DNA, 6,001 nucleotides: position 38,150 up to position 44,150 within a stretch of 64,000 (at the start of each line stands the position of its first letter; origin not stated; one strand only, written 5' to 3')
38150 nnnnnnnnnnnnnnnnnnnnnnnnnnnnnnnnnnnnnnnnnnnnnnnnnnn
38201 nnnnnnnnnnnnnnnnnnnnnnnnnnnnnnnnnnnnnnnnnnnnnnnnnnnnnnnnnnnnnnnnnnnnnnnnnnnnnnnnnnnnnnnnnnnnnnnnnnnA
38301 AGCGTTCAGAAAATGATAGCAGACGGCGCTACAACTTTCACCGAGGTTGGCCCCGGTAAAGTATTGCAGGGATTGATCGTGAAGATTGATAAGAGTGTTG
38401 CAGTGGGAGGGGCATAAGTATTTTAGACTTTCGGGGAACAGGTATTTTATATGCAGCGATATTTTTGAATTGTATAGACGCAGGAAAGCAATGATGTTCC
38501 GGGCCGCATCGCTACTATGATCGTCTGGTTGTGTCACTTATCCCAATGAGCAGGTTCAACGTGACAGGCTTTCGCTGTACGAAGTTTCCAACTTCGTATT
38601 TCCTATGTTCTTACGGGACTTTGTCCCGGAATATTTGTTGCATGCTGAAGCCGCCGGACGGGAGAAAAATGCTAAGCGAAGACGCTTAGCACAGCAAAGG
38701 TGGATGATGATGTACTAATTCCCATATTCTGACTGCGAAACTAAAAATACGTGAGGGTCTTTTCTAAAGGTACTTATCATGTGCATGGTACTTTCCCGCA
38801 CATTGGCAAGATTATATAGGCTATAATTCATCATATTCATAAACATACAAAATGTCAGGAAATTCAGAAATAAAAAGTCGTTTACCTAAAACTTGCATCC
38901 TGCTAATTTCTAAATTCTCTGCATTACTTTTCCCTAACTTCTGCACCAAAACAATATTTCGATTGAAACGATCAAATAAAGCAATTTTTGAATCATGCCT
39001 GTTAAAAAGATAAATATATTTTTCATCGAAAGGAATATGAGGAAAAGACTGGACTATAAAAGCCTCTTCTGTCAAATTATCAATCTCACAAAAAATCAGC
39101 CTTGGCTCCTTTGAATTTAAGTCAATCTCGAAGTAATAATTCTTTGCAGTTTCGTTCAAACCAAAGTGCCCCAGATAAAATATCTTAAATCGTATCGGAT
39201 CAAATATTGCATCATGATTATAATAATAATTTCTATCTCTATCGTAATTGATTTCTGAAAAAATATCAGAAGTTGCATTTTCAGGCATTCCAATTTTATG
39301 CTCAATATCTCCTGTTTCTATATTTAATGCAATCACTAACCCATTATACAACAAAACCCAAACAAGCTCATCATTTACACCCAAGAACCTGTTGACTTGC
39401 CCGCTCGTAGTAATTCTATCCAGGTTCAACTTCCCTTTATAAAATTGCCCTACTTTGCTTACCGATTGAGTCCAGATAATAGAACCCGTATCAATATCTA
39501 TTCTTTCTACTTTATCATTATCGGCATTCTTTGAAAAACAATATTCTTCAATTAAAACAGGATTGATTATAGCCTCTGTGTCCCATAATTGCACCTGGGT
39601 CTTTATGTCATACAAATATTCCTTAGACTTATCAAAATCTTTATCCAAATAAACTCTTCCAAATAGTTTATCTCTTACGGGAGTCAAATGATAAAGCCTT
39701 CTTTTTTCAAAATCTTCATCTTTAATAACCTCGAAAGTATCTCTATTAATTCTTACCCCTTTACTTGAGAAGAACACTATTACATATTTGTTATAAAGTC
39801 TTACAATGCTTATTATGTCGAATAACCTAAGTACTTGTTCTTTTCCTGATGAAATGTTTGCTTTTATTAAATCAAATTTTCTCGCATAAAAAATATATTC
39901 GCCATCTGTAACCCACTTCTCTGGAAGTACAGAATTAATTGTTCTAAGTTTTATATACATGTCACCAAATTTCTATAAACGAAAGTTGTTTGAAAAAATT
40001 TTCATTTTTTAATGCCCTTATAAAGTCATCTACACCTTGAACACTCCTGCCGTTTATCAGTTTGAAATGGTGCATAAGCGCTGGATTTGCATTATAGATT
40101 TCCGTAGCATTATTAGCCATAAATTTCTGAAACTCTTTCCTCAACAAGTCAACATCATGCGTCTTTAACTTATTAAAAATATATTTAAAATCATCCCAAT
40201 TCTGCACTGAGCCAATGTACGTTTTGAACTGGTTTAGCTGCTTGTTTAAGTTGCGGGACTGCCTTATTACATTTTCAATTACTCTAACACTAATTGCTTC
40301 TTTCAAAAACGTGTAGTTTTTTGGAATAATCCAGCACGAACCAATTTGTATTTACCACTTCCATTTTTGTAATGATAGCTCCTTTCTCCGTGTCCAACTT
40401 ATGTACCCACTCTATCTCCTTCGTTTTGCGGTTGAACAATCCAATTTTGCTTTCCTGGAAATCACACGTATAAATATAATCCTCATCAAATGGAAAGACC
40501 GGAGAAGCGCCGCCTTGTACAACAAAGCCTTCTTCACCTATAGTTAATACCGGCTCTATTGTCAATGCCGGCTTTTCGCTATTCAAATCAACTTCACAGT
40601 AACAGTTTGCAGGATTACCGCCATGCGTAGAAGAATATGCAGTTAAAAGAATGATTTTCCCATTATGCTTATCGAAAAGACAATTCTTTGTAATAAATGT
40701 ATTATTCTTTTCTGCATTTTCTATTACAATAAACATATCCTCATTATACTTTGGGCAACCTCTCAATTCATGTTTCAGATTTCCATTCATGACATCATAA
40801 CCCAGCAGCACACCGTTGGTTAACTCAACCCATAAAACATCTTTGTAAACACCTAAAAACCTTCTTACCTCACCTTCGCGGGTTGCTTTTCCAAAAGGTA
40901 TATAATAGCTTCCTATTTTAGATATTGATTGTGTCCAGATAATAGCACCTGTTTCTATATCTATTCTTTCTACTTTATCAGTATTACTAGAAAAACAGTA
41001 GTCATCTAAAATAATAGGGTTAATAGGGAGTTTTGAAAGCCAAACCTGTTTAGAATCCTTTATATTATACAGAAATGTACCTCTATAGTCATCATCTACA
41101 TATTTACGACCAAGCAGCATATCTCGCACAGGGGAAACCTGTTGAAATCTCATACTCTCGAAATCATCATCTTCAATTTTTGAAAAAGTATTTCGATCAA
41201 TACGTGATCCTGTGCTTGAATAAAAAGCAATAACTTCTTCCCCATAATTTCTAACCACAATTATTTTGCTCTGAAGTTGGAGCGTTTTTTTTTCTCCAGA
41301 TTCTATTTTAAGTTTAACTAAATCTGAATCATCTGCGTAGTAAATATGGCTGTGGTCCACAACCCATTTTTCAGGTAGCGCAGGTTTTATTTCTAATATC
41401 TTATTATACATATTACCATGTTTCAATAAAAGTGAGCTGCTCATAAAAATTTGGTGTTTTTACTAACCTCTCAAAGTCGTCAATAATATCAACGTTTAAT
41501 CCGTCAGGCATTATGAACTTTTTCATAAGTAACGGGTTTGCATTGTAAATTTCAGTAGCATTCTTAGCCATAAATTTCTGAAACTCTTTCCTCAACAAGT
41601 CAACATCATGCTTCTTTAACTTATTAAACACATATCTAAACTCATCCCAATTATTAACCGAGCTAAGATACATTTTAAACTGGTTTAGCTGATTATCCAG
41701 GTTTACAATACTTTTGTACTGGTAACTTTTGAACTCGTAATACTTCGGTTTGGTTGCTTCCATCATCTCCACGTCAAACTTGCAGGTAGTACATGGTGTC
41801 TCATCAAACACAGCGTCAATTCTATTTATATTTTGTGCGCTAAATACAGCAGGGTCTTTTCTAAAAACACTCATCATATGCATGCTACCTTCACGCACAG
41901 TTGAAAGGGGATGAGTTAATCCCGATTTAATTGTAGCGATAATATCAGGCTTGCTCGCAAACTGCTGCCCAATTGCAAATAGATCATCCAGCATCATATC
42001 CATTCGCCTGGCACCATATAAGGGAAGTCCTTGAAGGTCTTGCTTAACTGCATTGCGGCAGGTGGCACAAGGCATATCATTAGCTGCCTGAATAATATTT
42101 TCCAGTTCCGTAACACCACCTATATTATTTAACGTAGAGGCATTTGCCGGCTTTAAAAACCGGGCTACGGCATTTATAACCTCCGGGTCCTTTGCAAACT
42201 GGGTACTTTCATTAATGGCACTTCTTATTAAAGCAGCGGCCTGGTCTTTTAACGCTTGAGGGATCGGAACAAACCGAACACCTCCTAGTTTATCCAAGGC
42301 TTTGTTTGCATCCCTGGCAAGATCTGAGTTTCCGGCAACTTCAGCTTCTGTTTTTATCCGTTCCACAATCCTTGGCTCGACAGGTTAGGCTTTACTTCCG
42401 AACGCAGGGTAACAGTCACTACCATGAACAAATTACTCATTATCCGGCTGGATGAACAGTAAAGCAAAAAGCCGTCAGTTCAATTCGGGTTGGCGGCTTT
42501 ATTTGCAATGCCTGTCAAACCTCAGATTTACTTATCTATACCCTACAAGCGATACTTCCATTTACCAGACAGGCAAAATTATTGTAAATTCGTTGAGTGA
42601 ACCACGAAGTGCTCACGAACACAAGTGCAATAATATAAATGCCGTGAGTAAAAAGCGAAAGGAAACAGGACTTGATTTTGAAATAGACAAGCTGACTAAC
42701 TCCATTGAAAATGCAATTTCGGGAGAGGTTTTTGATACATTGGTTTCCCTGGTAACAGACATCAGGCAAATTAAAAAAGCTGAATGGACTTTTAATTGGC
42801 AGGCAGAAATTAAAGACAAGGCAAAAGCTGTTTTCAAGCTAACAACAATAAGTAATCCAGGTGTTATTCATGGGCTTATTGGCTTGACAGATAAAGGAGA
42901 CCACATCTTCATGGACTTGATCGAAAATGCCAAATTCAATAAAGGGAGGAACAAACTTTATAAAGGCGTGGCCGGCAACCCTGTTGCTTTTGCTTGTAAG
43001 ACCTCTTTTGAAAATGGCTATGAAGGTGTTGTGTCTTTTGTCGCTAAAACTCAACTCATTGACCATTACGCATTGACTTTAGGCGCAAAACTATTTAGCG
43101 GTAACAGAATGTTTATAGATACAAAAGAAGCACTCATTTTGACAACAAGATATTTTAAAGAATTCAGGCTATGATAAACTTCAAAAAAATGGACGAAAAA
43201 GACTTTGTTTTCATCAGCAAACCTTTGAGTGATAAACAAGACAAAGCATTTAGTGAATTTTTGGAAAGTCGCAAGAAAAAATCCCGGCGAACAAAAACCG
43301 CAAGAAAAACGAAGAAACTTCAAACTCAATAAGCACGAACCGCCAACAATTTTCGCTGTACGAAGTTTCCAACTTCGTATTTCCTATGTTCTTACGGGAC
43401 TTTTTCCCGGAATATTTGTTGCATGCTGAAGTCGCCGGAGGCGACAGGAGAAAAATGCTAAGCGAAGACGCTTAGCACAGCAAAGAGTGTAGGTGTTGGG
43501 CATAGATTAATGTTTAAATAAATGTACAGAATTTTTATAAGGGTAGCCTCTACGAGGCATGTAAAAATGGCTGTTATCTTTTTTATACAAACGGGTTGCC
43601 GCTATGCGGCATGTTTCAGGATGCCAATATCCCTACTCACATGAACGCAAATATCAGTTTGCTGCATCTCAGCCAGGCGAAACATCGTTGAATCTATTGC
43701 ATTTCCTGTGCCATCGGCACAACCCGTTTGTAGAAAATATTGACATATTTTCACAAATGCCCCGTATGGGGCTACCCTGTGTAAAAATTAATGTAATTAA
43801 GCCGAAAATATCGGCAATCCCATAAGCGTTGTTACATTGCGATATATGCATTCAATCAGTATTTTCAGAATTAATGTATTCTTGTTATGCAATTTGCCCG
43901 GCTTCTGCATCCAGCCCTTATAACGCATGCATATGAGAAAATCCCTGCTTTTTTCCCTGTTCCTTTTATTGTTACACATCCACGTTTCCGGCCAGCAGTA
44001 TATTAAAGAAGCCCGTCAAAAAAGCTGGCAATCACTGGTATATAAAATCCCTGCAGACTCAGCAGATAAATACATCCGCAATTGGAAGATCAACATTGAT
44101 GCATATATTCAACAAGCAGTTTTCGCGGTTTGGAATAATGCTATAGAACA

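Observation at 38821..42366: Orphan toxin/immunity array: putative REase-fold nuclease with large beta-propeller immunity proteins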

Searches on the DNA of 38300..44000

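Call 101: search_rna_families(source=window, start=38300, end=44000, threshold=evalue, max_evalue=1)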
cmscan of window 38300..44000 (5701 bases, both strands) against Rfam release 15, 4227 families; matches with E-value up to 1: 1.
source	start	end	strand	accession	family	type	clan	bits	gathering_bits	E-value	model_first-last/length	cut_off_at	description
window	41426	41522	-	RF02902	AaHKsRNA22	Gene; sRNA;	-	22.7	39.8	0.52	1-101/101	no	Aggregatibacter sRNA 22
